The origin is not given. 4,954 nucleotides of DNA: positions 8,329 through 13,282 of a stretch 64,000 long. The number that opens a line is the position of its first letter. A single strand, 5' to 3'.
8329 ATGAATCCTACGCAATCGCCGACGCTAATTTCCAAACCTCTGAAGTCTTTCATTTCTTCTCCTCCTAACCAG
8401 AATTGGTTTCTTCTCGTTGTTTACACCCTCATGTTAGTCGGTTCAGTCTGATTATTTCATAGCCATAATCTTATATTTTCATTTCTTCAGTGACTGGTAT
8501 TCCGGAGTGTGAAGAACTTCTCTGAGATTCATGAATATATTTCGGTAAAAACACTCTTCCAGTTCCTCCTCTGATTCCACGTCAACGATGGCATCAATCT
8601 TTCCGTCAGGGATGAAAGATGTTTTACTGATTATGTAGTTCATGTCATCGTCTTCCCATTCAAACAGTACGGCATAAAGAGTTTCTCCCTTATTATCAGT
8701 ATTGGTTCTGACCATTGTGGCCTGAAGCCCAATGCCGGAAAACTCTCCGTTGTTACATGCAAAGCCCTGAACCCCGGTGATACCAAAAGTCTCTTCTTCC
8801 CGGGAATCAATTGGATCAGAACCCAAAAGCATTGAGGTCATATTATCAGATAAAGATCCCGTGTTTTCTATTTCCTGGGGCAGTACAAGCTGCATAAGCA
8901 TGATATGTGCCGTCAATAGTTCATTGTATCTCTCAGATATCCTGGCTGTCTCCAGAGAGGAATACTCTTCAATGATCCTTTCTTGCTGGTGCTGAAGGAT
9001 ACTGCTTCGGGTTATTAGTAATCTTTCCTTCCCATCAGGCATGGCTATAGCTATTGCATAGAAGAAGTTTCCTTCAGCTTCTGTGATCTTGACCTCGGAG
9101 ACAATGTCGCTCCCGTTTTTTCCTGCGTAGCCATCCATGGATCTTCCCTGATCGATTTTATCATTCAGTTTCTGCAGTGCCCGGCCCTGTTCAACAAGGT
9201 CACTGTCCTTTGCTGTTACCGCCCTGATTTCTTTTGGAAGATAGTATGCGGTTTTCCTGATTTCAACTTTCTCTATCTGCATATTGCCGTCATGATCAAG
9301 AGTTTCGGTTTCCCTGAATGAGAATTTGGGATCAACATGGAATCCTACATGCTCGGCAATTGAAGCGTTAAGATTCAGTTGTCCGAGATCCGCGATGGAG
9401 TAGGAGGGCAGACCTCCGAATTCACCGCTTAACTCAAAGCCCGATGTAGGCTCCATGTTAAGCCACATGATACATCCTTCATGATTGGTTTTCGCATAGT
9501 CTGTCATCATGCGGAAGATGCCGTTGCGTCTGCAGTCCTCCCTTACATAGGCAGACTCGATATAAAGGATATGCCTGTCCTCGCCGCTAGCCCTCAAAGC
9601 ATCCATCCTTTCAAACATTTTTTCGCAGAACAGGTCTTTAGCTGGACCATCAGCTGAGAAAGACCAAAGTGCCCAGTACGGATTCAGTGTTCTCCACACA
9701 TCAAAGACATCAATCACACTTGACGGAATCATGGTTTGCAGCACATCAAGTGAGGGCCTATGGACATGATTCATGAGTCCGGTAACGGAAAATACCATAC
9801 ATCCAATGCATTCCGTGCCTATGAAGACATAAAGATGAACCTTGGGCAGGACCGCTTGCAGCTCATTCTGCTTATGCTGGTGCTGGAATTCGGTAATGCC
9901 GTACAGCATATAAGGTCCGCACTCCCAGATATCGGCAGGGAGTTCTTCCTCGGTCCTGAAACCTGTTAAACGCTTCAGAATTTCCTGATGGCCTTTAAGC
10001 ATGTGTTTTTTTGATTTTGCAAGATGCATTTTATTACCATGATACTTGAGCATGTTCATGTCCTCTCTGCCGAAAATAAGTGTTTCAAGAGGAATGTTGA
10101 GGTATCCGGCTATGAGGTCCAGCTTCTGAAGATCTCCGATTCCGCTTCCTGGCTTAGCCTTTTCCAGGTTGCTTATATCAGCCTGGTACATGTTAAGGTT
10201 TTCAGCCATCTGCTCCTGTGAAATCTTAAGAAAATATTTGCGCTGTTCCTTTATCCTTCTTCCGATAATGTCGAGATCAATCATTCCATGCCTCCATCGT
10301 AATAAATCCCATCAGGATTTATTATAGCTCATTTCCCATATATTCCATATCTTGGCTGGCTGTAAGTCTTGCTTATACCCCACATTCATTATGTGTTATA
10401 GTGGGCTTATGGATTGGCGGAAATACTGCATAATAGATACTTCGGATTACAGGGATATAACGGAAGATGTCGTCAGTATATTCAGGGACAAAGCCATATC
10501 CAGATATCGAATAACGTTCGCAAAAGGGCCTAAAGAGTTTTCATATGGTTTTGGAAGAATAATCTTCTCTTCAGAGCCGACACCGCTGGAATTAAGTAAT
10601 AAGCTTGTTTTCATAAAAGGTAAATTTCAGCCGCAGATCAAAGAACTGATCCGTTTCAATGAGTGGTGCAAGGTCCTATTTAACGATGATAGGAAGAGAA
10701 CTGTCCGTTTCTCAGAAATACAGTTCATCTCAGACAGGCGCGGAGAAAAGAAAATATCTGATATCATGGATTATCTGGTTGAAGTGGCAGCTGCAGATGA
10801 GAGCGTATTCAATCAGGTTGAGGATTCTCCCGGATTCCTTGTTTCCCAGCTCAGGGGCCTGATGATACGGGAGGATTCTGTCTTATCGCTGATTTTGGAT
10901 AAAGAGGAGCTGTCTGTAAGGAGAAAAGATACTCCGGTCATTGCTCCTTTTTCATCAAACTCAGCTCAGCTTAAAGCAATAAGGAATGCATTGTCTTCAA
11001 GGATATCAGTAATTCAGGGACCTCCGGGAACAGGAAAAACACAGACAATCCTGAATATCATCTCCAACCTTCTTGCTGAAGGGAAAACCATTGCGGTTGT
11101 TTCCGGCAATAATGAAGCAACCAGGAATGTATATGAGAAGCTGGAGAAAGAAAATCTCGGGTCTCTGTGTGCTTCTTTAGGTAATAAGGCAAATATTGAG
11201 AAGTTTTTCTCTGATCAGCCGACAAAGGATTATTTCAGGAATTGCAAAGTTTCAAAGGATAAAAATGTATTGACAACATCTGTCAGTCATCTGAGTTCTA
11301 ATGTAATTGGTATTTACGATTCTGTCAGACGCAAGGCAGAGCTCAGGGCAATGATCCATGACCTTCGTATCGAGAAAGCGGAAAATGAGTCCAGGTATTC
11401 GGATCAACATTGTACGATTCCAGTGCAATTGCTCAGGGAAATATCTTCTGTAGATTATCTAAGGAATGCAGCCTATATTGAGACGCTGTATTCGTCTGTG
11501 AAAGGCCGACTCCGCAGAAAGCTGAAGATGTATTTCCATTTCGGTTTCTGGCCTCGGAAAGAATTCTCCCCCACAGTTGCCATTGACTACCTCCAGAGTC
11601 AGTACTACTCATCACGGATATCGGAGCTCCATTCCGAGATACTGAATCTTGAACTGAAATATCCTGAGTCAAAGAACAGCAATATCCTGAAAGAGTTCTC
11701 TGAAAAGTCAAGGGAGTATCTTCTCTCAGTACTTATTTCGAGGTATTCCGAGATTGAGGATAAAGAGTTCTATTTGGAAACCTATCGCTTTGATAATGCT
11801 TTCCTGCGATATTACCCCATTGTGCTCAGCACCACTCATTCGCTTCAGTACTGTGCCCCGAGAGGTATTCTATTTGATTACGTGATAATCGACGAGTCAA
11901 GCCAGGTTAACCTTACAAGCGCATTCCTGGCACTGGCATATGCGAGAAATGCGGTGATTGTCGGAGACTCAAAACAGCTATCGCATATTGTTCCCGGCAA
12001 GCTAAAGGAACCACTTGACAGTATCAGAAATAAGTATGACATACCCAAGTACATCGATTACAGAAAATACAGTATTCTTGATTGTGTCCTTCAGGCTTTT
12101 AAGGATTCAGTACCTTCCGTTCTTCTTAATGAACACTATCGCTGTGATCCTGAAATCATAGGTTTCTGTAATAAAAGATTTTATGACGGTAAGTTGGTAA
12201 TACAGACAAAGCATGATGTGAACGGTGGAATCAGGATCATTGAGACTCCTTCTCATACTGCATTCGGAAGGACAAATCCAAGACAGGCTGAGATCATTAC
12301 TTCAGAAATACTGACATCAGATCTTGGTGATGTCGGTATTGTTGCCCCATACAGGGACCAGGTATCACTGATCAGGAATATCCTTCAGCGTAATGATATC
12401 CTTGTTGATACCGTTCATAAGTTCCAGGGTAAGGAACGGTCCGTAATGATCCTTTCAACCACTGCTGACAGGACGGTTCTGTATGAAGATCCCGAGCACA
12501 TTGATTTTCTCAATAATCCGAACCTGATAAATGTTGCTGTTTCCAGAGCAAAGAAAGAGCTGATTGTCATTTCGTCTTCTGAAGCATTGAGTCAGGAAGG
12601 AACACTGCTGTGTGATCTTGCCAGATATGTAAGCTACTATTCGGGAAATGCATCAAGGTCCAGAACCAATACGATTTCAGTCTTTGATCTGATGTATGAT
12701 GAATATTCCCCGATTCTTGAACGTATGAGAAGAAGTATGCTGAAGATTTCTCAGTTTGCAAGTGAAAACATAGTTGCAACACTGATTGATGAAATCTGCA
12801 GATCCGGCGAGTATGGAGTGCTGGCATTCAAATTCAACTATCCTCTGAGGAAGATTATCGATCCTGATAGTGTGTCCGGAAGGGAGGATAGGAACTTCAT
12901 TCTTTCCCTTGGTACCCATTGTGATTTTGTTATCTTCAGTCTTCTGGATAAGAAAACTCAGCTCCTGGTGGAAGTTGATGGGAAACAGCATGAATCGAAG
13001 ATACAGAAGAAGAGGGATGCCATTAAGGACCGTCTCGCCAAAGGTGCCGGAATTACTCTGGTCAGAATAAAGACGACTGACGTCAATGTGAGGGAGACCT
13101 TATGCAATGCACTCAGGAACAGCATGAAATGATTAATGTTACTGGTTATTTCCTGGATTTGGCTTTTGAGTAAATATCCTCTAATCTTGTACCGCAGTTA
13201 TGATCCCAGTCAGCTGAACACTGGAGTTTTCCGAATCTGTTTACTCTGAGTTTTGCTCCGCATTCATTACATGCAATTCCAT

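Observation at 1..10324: DISARM/Druantia-like helicase cassette that does not fit a canonical system as far as the window shows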

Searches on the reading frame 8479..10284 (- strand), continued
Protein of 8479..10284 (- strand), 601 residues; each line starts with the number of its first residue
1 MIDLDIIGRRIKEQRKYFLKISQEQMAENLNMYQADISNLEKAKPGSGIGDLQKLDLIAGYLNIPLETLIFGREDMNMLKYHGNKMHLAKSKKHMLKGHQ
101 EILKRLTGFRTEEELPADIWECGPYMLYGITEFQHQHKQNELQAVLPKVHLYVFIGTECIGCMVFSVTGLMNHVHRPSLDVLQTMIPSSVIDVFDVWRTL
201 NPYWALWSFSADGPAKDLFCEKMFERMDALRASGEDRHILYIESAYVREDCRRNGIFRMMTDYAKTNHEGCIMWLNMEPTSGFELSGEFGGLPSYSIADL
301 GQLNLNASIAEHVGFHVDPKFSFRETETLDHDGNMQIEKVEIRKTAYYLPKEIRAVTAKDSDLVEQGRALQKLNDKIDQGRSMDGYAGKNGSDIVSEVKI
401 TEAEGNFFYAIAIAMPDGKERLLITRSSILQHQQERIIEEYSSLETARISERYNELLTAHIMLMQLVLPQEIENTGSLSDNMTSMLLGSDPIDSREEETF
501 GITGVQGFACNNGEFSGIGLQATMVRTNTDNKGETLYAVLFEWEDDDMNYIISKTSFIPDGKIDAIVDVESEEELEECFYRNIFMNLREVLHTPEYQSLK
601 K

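Call 109: search_protein_representatives(protein=window:8479-10284:-)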
Query: 601 residues. Proteins with E-value up to 0.001 (for the whole library): 117; up to 1e-10: 87; up to 1e-30: 45. The best 117 are listed.
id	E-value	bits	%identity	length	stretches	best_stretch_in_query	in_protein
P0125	1.2e-163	562.3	52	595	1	1-589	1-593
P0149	1.4e-122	426.7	50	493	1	1-463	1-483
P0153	9.3e-120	417.4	48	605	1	1-463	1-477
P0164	8.1e-114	397.7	48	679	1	1-401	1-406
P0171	6.9e-111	388.1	54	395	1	1-373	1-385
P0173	2.1e-110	386.5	45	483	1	1-466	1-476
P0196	5.8e-108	378.4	46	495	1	1-460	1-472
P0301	4.2e-106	372.3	45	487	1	1-462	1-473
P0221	4.7e-105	368.8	59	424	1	78-380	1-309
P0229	5.2e-102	358.8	45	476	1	1-459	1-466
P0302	1.9e-97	343.7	41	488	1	1-475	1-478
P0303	3.8e-93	329.5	43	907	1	1-476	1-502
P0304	3.8e-86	306.4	46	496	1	1-374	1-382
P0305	1.1e-84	301.5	46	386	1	1-373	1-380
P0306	2.5e-83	297.1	40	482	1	1-463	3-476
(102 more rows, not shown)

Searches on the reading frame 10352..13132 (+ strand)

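Call 5: search_protein_families(library=pfam, proteins=[window:10352-13132:+], max_evalue=0.01)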
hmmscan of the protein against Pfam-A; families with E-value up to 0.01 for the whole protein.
window:10352-13132:+ (926 aa): 20 families
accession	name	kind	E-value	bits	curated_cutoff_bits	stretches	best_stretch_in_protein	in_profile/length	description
PF13087.12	AAA_12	-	6.1e-26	91.6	27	2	656-743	109-194/195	AAA domain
PF13086.12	AAA_11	-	4.7e-25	89.3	27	1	202-544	2-251/257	AAA domain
PF13245.12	AAA_19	-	1.5e-13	51.5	25.1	1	206-269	1-65/134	AAA domain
PF13604.12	AAA_30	-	1.8e-12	47.9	27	1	203-267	3-71/191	AAA domain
PF10881.14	DUF2726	-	7.3e-12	45.6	24.7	1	853-921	55-123/126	Protein of unknown function (DUF2726)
PF00580.27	UvrD-helicase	-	5.5e-09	36.5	23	1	203-542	2-250/271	UvrD/REP helicase N-terminal domain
PF01443.25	Viral_helicase1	-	5.1e-07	30.2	21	0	680-740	178-227/228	Viral superfamily 1 RNA helicase core domain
PF09848.15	SLFN-g3_helicase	-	8.5e-06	25.7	24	1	217-270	2-56/354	Schlafen group 3, DNA/RNA helicase domain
PF20720.3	nSTAND3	-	3.9e-05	23.8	27.2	1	206-342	7-141/155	Novel STAND NTPase 3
PF00270.35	DEAD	-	7.5e-05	23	26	1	204-269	2-70/167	DEAD/DEAH box helicase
PF04851.21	ResIII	-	7.7e-05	23.1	22.5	1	203-318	5-114/164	Type III restriction enzyme, res subunit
PF13361.12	UvrD_C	-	0.00028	20.9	25.6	0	679-743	283-349/350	UvrD-like helicase C-terminal domain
PF13538.12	UvrD_C_2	-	0.00033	20.9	27.4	1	683-740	2-52/52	UvrD-like helicase C-terminal domain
PF04480.18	DUF559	-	0.00046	20.5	20.6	1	866-913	50-95/109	Protein of unknown function (DUF559)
PF01637.24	ATPase_2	-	0.0009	19.5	33.2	1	207-296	8-96/225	ATPase domain predominantly from Archaea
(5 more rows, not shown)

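Call 6: search_protein_families(library=padloc, proteins=[window:10352-13132:+], max_evalue=0.01)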
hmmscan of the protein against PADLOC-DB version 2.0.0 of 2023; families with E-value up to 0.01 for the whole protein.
window:10352-13132:+ (926 aa): 24 families
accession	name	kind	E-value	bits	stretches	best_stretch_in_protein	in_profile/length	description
PDLC03924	MkoC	-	2.9e-51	172.7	2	507-760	670-963/1136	-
PDLC03920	MkoA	-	4.9e-51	172.1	1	179-748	591-1081/1112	-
PDLC05009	PDC-S37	-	1.3e-39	133.8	2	202-285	294-378/1550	-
PDLC03921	MkoA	-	3.7e-39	132.2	3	659-762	1480-1588/1607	-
PDLC02194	Hhe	-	1.3e-18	63.7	2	202-278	426-502/1911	-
PDLC02895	DpdJ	-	1.8e-13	46.3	1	662-746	372-457/2112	DpdJ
PDLC04140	mad8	-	1.2e-08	32.9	1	215-277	26-75/314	mads_8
PDLC01734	typeIV_RecD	-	3.4e-08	30.2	1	204-260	342-398/763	RecD_0_IVD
PDLC05064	PDC-S68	-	6.9e-08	28.6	1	210-293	694-770/1273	-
PDLC00117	GajB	-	7.6e-08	29.3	1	200-266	14-81/604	UrvD helicase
PDLC05035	PDC-S53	-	1.8e-06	24.3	1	215-268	509-560/900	-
PDLC05066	PDC-S68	-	5.4e-05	19.4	1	203-267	580-647/1202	-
PDLC05065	PDC-S68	-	5.7e-05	19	1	205-237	609-640/1221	-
PDLC00107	GajB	-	7.4e-05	19.5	0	713-751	528-566/587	UrvD helicase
PDLC00120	GajB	-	9.7e-05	19.7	1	669-748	359-438/458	UrvD helicase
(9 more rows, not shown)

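Call 8: search_protein_families(library=ncbifam, proteins=[window:10352-13132:+], max_evalue=0.01)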
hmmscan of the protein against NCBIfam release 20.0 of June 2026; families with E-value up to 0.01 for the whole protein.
window:10352-13132:+ (926 aa): 7 families
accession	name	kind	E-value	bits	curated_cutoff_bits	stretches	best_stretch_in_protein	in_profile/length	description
TIGR00376.1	TIGR00376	hypoth_equivalog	6.9e-44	150.3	348.9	3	657-752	526-620/639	IGHMBP2 family helicase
NF058533.1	antiphage_ProA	equivalog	7.7e-44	149.6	1500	2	482-743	1277-1560/1903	anti-phage protein ProA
NF042953.1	Hhe_antiphage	equivalog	1.5e-29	102.1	2000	2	497-677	1271-1450/1797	DUF4011 domain-containing anti-phage protein Hhe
NF040671.1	PLuB_AAA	exception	5.3e-29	100.3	999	3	640-749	1125-1238/1256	PLuB system helicase-like protein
TIGR01448.2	helicase_RecD2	equivalog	1.1e-16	60.2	500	1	202-251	317-366/713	SF1B family DNA helicase RecD2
TIGR01447.1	recD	equivalog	7.7e-13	47.9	310.15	1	197-299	143-257/597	exodeoxyribonuclease V subunit alpha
NF008127.0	PRK10875.1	equivalog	8.3e-06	24.6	671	1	209-241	164-196/619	exodeoxyribonuclease V subunit alpha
